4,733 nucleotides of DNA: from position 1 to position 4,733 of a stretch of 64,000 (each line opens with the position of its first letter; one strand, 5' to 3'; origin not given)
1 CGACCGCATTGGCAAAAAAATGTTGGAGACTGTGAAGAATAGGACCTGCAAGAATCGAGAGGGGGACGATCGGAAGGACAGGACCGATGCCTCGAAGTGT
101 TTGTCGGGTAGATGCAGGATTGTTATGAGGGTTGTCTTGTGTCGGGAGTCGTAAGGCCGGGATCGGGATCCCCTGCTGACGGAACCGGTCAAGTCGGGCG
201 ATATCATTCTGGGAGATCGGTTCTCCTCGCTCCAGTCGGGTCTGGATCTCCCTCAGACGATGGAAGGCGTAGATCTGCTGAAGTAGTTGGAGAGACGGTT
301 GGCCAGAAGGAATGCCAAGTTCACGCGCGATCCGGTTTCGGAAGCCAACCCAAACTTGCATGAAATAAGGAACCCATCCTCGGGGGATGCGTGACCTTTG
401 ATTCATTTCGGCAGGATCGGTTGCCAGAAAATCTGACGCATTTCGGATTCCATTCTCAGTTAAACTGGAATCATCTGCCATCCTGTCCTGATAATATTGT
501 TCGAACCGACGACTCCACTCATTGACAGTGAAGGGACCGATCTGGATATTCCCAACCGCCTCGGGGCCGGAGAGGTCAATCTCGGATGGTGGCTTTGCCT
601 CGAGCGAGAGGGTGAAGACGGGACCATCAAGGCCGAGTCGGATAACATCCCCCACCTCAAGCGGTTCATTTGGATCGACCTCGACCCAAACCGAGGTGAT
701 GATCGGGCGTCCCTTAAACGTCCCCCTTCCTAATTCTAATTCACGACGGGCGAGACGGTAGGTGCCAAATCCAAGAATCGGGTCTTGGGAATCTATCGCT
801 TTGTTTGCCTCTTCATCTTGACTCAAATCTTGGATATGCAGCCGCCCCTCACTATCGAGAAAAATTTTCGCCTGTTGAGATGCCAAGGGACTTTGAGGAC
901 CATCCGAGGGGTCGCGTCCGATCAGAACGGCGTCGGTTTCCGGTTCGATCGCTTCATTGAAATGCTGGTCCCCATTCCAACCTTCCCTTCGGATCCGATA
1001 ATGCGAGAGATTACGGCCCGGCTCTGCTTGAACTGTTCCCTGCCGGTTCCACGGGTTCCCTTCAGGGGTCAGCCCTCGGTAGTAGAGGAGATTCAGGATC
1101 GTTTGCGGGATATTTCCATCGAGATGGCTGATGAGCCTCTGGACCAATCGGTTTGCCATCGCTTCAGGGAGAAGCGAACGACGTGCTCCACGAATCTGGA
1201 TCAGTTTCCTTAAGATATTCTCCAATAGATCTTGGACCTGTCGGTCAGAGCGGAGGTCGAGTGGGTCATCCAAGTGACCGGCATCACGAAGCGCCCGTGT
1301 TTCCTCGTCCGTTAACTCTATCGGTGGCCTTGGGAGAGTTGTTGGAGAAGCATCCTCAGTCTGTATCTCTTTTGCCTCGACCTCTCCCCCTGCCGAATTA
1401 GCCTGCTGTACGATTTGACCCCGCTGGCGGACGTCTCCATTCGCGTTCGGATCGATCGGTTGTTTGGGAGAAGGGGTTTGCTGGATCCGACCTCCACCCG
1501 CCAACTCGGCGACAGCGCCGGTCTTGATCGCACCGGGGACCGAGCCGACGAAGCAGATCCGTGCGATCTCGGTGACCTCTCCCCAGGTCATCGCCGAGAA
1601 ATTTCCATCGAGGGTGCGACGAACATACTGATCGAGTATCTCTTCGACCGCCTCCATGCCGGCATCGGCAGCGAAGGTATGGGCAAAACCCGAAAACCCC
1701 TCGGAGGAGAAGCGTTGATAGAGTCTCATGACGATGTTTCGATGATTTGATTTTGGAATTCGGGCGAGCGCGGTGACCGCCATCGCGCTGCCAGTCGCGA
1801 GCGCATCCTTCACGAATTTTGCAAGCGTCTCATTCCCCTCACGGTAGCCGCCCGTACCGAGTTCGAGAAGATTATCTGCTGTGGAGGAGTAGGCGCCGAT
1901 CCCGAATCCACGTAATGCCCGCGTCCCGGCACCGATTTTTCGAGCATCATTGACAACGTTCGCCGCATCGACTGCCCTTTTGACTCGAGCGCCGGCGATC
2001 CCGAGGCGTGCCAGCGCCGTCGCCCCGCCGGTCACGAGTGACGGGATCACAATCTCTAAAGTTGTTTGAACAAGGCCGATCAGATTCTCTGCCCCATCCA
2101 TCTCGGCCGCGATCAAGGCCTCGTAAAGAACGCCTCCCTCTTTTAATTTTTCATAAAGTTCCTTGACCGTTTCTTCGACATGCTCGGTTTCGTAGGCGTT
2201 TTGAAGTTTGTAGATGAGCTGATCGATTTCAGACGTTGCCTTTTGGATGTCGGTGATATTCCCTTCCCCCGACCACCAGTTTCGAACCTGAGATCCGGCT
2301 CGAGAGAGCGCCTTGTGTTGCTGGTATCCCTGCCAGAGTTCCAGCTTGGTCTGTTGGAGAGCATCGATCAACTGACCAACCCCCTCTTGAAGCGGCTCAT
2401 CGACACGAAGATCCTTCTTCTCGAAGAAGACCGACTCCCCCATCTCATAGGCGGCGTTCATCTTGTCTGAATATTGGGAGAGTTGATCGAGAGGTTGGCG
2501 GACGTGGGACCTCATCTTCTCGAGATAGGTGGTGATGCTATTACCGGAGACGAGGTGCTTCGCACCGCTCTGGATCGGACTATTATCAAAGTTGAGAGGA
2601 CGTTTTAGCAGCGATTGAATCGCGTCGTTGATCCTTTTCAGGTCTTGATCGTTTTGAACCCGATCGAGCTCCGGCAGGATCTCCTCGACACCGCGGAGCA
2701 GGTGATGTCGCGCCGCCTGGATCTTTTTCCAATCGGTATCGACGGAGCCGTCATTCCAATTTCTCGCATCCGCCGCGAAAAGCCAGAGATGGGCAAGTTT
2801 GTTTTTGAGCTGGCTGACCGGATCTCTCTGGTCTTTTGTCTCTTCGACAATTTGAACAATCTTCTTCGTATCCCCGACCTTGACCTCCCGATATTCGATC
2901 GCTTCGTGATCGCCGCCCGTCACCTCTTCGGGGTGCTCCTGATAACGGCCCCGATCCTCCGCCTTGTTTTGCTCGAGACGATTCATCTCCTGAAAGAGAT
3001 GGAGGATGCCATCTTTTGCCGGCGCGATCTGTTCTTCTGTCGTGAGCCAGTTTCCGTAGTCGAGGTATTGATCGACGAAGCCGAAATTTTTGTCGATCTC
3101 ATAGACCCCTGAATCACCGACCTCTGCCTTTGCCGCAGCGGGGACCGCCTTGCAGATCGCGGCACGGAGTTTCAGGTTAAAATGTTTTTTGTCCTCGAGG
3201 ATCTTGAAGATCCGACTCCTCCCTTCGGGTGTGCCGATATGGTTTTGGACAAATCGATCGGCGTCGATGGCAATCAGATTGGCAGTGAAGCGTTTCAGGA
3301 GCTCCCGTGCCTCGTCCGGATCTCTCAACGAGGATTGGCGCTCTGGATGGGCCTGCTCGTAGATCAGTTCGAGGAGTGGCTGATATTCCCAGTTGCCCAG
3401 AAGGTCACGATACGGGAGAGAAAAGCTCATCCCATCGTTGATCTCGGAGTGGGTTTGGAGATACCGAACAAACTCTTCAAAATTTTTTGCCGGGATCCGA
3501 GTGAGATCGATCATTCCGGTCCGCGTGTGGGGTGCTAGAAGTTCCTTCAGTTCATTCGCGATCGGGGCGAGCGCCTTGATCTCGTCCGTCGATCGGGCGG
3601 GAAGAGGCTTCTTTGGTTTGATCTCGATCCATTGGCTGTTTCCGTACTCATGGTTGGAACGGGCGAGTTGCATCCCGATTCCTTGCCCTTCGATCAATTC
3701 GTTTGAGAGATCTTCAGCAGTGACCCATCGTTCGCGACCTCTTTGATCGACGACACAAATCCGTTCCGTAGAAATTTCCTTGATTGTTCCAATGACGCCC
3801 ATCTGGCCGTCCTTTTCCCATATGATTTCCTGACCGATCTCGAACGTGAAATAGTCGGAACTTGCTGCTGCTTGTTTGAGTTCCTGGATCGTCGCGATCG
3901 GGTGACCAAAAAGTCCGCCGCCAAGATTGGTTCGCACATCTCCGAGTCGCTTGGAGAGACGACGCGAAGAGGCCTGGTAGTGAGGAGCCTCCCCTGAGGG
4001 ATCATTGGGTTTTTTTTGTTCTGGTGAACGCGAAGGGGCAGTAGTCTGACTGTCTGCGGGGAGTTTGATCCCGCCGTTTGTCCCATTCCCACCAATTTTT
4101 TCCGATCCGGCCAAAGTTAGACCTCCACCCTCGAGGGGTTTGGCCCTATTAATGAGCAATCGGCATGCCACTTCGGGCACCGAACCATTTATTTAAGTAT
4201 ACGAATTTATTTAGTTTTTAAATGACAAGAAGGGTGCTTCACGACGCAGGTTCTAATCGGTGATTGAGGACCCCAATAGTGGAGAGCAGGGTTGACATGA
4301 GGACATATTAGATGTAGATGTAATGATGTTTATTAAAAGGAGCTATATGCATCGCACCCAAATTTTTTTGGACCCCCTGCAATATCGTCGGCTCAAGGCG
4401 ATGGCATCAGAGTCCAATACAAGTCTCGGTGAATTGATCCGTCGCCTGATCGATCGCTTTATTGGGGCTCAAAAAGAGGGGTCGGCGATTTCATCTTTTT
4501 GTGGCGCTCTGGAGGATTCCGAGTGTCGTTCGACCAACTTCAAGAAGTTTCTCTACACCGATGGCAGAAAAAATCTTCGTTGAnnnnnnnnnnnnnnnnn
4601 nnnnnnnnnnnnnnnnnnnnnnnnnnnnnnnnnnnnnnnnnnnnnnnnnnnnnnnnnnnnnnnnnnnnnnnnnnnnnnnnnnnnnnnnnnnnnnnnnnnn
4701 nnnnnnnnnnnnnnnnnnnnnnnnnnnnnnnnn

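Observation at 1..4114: Giant ORF (over 1370 aa) missing from the ORF track because it runs off the left edge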

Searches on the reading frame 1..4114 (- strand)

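Call 4: search_protein_families(library=pfam, proteins=[window:1-4114:-], max_evalue=1)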
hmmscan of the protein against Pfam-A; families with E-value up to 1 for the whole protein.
window:1-4114:- (1371 aa): 4 families
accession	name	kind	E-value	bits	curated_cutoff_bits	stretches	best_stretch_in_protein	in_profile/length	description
PF15743.10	SPATA1_C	-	0.00052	20.4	27.8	1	530-640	12-121/150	Spermatogenesis-associated C-terminus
PF11563.14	Protoglobin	-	0.0078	16.7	25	1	779-853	21-93/158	Protoglobin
PF24123.1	Myosin_VII_N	-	0.055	14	27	1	110-135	23-48/53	Myosin VII N-terminal beta barrel domain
PF14523.12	Syntaxin_2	-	0.66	10.4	26.5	1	619-659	8-48/134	Syntaxin-like protein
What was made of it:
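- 3590..4114 (-): Lineage-specific N-terminal head (aa 1-175): a polar Gly/Pro/Ser-rich start followed by a short conserved stretch, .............… (aa 91-140). The only Pfam match is a weak one, Myosin_VII_N (E 0.055, call 4).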

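Call 8: find_homologous_proteins(query=window:1-4114:-)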
Query window:1-4114:- (1371 aa): 1 proteins with E <= 0.001 among 8000 candidates.
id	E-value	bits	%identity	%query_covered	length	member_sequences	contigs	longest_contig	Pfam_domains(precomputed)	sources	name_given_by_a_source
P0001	0.0e+0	3117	100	100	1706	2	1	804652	-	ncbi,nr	ncbi:MAG: hypothetical protein HYT76_03520 [Deltaproteobacteria bacterium]|nr:hypothetical protein [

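Call 10: find_encoding_contigs(protein=P0001, flank=10000, max_places=4)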
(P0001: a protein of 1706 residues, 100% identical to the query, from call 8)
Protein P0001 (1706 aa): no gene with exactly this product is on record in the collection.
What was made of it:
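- Tried and rejected: An exact look-up of P0001 failed (call 10).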

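Call 11: search_protein_families(library=pfam, proteins=[P0001], max_evalue=10)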
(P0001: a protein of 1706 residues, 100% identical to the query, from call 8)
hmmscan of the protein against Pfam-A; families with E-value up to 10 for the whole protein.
P0001 (1706 aa): 4 families
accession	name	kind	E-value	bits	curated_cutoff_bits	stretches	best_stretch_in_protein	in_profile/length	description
PF15743.10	SPATA1_C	-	0.0006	20.2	27.8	1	530-640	12-121/150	Spermatogenesis-associated C-terminus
PF11563.14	Protoglobin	-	0.014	15.9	25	1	779-853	21-93/158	Protoglobin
PF24123.1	Myosin_VII_N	-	0.074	13.5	27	1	110-135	23-48/53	Myosin VII N-terminal beta barrel domain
PF14523.12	Syntaxin_2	-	1.2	9.6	26.5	1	619-659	8-48/134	Syntaxin-like protein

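Call 12: find_related_loci(query=P0001, collection=genome_contigs, flank=10000)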
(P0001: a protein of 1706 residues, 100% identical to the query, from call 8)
Query P0001 (1706 aa) in genome_contigs; peptide patterns used: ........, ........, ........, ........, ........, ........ (x = any residue, [..] = any of these).
7 stretches matched a pattern, but none encodes a relative of the query by tblastn (E <= 1e-3).
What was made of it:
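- Tried and rejected: A genome_contigs scan with the whole protein found nothing (call 12).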

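Call 13: search_solved_structures(query=P0001, max_evalue=10)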
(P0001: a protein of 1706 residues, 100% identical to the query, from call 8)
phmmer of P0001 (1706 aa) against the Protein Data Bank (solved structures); distinct sequences matched with E-value up to 10: 1.
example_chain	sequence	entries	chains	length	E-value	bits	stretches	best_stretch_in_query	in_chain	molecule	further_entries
3wz3_A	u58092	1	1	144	0.73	10.3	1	769-824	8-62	TraM protein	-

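Call 14: search_protein_families(library=ncbifam, proteins=[P0001], max_evalue=10)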
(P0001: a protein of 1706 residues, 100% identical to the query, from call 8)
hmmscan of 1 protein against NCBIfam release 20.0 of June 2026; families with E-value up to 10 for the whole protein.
P0001 (1706 aa): 0 families

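Call 15: search_protein_families(library=padloc, proteins=[P0001], max_evalue=10)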
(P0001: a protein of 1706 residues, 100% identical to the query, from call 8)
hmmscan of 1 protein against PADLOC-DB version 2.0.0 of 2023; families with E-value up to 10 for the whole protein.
P0001 (1706 aa): 1 family
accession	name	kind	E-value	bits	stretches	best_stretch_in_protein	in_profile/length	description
PDLC02979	AriA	-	0.15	9.8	1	382-504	138-264/373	-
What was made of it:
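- On Known anti-phage defence systems (PADLOC-DB 2.0): The only hit is AriA at E 0.15 (call 15).
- PADLOC gives no hit (best is AriA, E 0.15, call 15).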

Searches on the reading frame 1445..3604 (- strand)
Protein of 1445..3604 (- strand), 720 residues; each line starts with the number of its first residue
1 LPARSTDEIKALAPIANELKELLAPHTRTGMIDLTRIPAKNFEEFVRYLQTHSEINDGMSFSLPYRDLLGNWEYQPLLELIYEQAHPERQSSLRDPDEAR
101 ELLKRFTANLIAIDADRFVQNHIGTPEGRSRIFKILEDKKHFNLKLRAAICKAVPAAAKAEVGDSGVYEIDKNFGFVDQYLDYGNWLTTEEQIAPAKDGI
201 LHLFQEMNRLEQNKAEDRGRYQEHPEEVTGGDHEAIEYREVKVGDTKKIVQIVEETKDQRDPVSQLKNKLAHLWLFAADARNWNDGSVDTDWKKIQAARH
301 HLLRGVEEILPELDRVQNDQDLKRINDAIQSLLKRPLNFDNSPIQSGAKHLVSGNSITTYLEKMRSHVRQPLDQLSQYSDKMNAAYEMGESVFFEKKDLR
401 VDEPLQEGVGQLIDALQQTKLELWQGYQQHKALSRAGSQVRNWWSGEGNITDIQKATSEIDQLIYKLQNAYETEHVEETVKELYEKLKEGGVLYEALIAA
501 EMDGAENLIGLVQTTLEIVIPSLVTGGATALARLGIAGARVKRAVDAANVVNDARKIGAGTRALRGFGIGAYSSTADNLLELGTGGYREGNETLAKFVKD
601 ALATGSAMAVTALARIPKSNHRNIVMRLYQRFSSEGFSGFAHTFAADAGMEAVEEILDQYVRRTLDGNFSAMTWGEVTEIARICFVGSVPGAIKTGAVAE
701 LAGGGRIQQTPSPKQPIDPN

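Call 34: find_homologous_proteins(query=A1, max_evalue=0.00001)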
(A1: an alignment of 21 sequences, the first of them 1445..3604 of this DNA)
Query A1 (21 sequences) (720 aa, profile of the alignment): 1 proteins with E <= 0.00001 among 8000 candidates.
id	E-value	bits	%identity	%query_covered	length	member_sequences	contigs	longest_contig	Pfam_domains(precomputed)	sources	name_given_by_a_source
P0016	1.3e-141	491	53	71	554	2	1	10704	-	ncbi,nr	ncbi:MAG: hypothetical protein HYY44_00460 [Deltaproteobacteria bacterium]|nr:hypothetical protein [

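Call 43: predict_structure(alignment_id=A1)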
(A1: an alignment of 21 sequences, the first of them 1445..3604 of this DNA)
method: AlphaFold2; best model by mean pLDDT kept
length: 720 residues; sequences in the alignment: 21
mean_pLDDT: 69.8   pTM: 0.61
mean pLDDT of the five models: 69.8, 68.8, 64.2, 63.9, 63.5
residues with pLDDT >= 90: 55; 70-90: 342; 50-70: 220; < 50: 103
segments of 3 or more residues with pLDDT < 50: 26-28, 177-179, 232-235, 502-557, 617-626, 688-692, 703-720
pLDDT, mean of each block of 10 residues (from residue 1): 79 87 62 74 85 62 76 91 83 87 91 83 83 89 87 77 64 55 67 80 82 74 70 55 85 84 90 89 72 82 91 88 92 80 68 72 77 88 86 72 76 82 78 54 64 87 87 81 76 75 41 40 28 23 24 40 61 61 58 67 64 53 48 52 59 64 60 63 56 52 43 40
secondary structure, 60 per line:
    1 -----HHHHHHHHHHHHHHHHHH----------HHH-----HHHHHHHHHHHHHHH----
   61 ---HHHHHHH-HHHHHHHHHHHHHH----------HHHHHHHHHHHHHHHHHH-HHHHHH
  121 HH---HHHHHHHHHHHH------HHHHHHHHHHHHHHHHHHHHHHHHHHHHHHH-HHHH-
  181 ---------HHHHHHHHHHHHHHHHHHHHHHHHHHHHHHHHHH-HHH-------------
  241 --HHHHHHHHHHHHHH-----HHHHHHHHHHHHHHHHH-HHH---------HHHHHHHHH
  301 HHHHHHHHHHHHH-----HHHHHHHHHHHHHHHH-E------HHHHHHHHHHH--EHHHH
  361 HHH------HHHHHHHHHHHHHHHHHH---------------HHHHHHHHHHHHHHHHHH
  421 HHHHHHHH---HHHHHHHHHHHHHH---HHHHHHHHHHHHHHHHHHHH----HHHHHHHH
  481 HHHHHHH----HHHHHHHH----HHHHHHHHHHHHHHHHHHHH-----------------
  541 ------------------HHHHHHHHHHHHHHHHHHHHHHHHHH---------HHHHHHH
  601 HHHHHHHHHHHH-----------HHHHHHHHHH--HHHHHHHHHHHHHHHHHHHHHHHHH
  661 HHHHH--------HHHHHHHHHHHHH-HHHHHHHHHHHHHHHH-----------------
elements in order (helices of 4 or more, strands of 3 or more residues): H6-23 H42-56 H64-70 H72-85 H96-113 H115-122 H126-137 H144-174 H176-179 H190-223 H243-256 H262-278 H292-313 H319-334 H343-353 H357-363 H370-387 H403-428 H432-445 H449-468 H473-487 H492-499 H504-523 H559-584 H594-612 H624-633 H636-665 H674-686 H688-703
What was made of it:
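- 1460..3589 (-): Constant family module 'A' (aa 176-885), all-helical. Motifs: LW[YQ]GY[KQ]QHK..SR, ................, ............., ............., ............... The AlphaFold model has pLDDT 69.8 and pTM 0.61 (call 43).
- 2003..2092 (-): Conserved hydrophobic segment inside module A (aa 675-704, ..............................), followed by a Gly/Ala-rich linker of variable length. AlphaFold confidence is low here (call 43).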

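Call 46: fold_search(model_id=the predicted structure, library=pdb)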
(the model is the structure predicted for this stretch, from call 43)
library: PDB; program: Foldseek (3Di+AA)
matches with E <= 10: 129; with E <= 0.001: 0
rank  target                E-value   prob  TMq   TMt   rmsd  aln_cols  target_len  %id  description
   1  6bfi_B                6.0e-01  0.12  0.14  0.13  32.1       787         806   10  Vinculin homolog in a sponge (phylum Porifera) reveals vertebrate-like cell adhesions involved in early multicellular  (released 2018-06-13)
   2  6bfi_A                6.0e-01  0.08  0.10  0.09  33.3       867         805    9  Vinculin homolog in a sponge (phylum Porifera) reveals vertebrate-like cell adhesions involved in early multicellular  (released 2018-06-13)
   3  9g8k_B                1.4e+00  0.04  0.11  0.11  29.2       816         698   10  Structure of K+-dependent Na+-PPase from Thermotoga maritima in complex with Ca2+ and Etidronate (released 2025-06-04)
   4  7d5i_B                1.5e+00  0.12  0.11  0.18  20.0       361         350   10  Structure of Mycobacterium smegmatis bd complex in the apo-form. (released 2021-06-23)
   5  5k2a                  1.8e+00  0.10  0.10  0.17  21.4       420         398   11  2.5 angstrom A2a adenosine receptor structure with sulfur SAD phasing using XFEL data (released 2016-09-21)
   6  8gne                  2.0e+00  0.07  0.09  0.14  22.2       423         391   10  Crystal structure of human adenosine A2A receptor in complex with an insurmountable inverse agonist, KW-6356. (released 2023-03-22)
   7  6s4m                  2.1e+00  0.06  0.10  0.14  20.8       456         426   12  Crystal structure of the human organic anion transporter MFSD10 (TETRAN) (released 2020-05-13)
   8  4bwe_B                2.2e+00  0.02  0.06  0.09  31.1       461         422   13  Crystal structure of C-terminally truncated glypican-1 after controlled dehydration to 86 percent relative humidity (released 2013-12-18)
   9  9l9o_A                2.4e+00  0.07  0.10  0.15  20.7       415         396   11  Cryo-EM structure of apo GPR50 with BRIL fusion, anti-BRIL Fab, and anti-Fab Nb complex (released 2026-02-18)
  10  5vkq_A                2.5e+00  0.04  0.09  0.06  26.3       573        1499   10  Structure of a mechanotransduction ion channel Drosophila NOMPC in nanodisc (released 2017-06-28)
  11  3wdo                  2.5e+00  0.04  0.08  0.11  23.2       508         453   11  Structure of E. coli YajR transporter (released 2013-08-07)
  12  5k2d                  2.6e+00  0.06  0.09  0.14  21.4       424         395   11  1.9A angstrom A2a adenosine receptor structure with MR phasing using XFEL data (released 2016-09-21)
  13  8pm6                  2.6e+00  0.02  0.08  0.08  32.1       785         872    9  Human bile salt export pump (BSEP) in complex with inhibitor GBM in nanodiscs (released 2023-11-22)
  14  5jqh_B                2.7e+00  0.04  0.08  0.12  25.7       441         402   10  Structure of beta2 adrenoceptor bound to carazolol and inactive-state stabilizing nanobody, Nb60 (released 2016-07-13)
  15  9u5c_A                2.8e+00  0.04  0.11  0.11  27.8       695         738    9  Structure of hTRPC3 in complex with Nb1-94 at 2.25 angstrom (released 2025-10-08)
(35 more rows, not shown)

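Call 51: search_solved_structures(query=A1, max_evalue=10)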
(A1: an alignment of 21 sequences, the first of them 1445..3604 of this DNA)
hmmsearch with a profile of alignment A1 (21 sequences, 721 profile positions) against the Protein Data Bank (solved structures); distinct sequences matched with E-value up to 10: 4.
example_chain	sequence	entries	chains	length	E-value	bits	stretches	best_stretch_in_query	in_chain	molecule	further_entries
2dnx_A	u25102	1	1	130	0.02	16.2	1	442-482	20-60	Syntaxin-12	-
9sx3_A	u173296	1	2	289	0.35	12.1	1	292-367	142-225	Heat shock protein 90-5, chloroplastic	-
9swt_A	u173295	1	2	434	0.7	11.1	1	292-367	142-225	Heat shock protein 90-5, chloroplastic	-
3b4s_A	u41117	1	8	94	0.98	10.7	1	45-103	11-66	Protein LuxT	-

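Call 92: search_dna_similar(query=window:1445-3604:-, collection=plasmids, mode=protein, max_evalue=0.01, max_rows=10)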
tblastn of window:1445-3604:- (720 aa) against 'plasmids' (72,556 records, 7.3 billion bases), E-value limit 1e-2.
No match.

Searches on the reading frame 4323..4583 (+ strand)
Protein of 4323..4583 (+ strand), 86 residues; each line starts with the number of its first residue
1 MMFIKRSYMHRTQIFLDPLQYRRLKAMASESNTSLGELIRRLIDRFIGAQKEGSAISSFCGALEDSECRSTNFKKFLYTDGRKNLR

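Call 4: search_protein_families(library=pfam, proteins=[window:4323-4583:+], max_evalue=1)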
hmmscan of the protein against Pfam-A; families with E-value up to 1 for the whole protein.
window:4323-4583:+ (86 aa): 7 families
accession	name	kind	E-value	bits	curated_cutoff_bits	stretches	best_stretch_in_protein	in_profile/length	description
PF13467.12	RHH_4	-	0.00074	20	25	1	10-59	11-58/67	Ribbon-helix-helix domain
PF01402.27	RHH_1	-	0.001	19.4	20.5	1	11-46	1-36/39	Ribbon-helix-helix protein, copG family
PF02697.20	VAPB_antitox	-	0.016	16.4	27.9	1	21-68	10-54/69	Putative antitoxin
PF23807.1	RHH_10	-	0.036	14.8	27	1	16-44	30-58/84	Ribbon-helix-helix protein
PF19891.5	DUF6364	-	0.055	14.4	27.3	1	23-69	16-58/70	Family of unknown function (DUF6364)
PF21983.2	NikA-like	-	0.15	12.7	27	1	11-42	6-37/72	Mobilization protein NikA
PF07247.17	AATase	-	0.22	10.5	22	1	27-80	364-417/500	Alcohol acetyltransferase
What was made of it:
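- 4347..4583 (+): RHH antitoxin-like gene (78 aa), transcribed divergently from the giant gene. RHH_4 and RHH_1 match at E ~1e-3, below the curated cut-offs (call 4).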
